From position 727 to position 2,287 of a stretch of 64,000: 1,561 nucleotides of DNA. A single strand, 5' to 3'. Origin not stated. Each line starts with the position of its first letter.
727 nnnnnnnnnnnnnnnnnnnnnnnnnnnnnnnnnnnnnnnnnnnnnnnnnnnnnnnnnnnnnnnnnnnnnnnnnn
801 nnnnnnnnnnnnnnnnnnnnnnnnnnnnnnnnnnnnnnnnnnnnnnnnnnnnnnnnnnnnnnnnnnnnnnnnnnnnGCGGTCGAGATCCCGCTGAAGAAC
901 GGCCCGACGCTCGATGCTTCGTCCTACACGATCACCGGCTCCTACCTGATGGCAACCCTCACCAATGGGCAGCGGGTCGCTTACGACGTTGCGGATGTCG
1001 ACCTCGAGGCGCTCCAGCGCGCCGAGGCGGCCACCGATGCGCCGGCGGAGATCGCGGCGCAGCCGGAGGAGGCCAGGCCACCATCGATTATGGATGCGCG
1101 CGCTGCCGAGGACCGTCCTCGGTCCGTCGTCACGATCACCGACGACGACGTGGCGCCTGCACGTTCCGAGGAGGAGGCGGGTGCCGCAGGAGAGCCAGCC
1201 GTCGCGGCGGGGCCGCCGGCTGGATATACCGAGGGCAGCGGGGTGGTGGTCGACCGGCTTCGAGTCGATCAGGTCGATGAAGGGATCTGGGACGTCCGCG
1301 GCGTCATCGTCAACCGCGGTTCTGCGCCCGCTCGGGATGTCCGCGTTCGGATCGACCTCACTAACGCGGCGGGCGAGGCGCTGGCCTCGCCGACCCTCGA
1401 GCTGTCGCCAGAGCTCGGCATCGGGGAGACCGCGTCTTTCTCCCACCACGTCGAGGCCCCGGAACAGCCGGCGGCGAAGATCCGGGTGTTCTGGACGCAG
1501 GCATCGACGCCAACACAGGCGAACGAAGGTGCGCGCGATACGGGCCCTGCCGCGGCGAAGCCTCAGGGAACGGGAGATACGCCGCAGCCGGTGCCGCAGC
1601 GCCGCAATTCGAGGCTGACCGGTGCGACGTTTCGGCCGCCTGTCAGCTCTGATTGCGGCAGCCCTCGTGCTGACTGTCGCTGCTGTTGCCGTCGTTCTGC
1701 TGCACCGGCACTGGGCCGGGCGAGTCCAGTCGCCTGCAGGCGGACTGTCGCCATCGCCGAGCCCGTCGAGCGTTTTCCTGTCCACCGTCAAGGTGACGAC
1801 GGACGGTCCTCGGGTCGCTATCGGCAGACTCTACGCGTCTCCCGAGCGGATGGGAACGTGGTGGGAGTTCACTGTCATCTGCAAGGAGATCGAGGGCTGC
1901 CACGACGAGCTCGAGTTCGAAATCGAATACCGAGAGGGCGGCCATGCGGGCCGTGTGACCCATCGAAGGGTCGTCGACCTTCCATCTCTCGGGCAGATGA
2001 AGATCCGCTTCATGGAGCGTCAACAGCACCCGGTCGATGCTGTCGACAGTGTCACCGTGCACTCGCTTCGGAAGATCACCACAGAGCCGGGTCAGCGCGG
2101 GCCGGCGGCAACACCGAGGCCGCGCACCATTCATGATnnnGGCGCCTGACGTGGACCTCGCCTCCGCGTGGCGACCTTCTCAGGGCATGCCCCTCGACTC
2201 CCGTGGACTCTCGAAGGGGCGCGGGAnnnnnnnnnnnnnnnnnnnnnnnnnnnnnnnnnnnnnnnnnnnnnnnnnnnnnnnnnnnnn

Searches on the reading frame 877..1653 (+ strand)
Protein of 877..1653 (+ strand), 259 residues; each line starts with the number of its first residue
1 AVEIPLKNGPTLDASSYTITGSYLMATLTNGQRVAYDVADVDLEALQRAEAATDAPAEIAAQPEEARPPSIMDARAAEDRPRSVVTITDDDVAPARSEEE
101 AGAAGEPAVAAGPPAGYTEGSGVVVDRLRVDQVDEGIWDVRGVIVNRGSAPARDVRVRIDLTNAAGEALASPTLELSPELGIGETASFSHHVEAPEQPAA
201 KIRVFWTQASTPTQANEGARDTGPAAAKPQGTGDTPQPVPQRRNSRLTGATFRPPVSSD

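Call 43: find_homologous_proteins(query=window:877-1653:+, max_evalue=0.00001)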
Query seq(259 aa) (259 aa): 45 proteins with E <= 0.00001 among 6977 candidates.
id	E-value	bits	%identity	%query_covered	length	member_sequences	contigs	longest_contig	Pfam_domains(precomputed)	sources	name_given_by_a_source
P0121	6.5e-131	454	89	94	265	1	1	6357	-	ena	-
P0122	8.5e-104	365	82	85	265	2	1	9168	-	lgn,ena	-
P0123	1.3e-96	341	80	80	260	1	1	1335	-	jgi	-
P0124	5.2e-96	339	78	83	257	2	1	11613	-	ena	-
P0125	1.4e-92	328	73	88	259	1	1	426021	-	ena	-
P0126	5.6e-90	320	70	85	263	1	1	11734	-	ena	-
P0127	8.6e-90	319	74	81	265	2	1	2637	-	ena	-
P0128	1.4e-57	214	51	80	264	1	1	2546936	-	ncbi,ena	-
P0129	1.4e-55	207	48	86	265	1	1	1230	-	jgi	jgi:hypothetical protein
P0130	3.0e-36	144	45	83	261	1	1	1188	-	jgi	jgi:hypothetical protein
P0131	3.1e-36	144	41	92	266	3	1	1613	-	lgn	-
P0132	6.6e-35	139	42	88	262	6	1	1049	-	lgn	-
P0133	2.8e-34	137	40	80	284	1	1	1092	-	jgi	-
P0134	3.2e-34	137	42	88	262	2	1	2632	-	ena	-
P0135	3.2e-34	137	41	83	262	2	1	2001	-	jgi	jgi:hypothetical protein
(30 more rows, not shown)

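Call 45: find_encoding_contigs(protein=P0121, flank=4000, max_places=3)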
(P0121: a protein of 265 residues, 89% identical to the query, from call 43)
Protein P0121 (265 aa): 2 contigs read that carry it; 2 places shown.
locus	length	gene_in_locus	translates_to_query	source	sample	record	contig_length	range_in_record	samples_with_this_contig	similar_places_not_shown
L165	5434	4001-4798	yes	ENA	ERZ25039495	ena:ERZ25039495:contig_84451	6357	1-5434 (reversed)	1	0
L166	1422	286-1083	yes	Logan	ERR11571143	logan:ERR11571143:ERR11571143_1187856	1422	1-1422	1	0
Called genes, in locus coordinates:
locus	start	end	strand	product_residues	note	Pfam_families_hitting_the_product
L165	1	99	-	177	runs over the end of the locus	-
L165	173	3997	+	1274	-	PF05567:T4P_PilY1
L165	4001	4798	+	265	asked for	-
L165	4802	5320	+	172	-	-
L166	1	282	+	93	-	?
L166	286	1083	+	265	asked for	-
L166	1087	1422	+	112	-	?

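Call 46: find_encoding_contigs(protein=P0122, flank=6000, max_places=3)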
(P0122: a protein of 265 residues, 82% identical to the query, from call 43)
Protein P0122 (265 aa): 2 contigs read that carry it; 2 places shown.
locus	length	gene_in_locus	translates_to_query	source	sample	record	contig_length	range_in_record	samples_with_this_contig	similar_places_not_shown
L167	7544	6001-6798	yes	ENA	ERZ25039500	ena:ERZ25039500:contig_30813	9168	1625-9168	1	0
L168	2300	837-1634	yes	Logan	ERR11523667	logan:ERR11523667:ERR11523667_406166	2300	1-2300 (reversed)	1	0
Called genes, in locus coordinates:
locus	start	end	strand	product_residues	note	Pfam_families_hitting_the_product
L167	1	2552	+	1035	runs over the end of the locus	PF07691:PA14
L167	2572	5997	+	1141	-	PF05567:T4P_PilY1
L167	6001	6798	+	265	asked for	-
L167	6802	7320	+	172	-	-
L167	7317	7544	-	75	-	?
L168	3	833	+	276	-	?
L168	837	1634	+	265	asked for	-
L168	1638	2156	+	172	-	-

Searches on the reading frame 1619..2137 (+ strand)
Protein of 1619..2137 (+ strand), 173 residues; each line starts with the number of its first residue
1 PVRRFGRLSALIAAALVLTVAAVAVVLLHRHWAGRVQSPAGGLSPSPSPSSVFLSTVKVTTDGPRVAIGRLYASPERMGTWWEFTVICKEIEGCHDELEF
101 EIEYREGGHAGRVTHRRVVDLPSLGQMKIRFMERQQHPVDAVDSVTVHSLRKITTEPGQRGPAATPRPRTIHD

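Call 25: search_protein_families(library=pfam, proteins=[window:1619-2137:+], max_evalue=0.001)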
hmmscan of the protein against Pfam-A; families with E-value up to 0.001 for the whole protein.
window:1619-2137:+ (173 aa): 0 families

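Call 59: list_cluster_members(proteins=[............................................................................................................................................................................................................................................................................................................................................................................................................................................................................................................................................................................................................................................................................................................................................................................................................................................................, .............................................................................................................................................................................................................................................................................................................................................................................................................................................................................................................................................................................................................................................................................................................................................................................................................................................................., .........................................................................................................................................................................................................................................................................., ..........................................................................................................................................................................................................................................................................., window:1622-2137:+, window:29320-29919:+, window:30535-31053:+, window:33584-34204:+, window:39349-39702:+, window:22573-22842:+])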
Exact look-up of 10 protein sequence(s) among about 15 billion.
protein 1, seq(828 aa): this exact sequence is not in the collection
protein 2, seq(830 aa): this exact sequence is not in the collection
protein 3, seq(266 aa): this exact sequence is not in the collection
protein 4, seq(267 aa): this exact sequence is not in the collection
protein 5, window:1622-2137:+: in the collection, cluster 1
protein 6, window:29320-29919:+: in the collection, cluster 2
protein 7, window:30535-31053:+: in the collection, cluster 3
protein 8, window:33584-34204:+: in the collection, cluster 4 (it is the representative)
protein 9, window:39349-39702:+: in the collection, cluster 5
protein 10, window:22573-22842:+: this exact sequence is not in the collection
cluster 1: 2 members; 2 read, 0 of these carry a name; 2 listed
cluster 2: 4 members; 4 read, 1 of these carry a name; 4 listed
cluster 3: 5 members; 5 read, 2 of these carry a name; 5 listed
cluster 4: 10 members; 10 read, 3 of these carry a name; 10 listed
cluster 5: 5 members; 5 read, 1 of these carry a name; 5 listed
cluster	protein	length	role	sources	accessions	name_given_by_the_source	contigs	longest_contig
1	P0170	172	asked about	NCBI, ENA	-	-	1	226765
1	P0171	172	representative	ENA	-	-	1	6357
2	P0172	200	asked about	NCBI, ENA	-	-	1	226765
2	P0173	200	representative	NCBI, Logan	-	-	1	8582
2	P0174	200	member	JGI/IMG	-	type IV pilus assembly protein PilN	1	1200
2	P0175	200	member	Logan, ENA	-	-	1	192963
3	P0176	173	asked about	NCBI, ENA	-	-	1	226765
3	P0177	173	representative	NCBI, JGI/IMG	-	hypothetical protein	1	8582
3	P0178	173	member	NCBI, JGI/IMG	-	hypothetical protein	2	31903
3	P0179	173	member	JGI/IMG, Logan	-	-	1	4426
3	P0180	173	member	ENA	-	-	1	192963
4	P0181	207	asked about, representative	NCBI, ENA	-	-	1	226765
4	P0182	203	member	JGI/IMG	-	hypothetical protein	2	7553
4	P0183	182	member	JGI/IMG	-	hypothetical protein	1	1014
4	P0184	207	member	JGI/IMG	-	hypothetical protein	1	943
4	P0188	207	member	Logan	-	-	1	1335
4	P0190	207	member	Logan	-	-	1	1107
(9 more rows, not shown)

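Call 67: find_encoding_contigs(protein=P0188, flank=2000, max_places=5)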
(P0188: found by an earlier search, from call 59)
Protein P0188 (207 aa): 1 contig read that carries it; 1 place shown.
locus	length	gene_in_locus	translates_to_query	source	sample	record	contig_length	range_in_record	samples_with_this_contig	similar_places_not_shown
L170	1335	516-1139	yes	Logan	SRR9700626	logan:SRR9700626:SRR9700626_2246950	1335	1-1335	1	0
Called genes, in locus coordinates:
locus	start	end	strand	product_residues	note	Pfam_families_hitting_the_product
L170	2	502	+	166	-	?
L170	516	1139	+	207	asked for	-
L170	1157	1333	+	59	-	?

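Call 68: find_encoding_contigs(protein=P0190, flank=2000, max_places=5)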
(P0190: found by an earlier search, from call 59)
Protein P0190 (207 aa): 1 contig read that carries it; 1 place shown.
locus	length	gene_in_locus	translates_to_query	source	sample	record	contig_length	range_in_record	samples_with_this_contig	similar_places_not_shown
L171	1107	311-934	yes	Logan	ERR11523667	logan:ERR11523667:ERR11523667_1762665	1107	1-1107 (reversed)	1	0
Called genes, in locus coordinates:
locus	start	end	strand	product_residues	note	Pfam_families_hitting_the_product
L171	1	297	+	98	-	?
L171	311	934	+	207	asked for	-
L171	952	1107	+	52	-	?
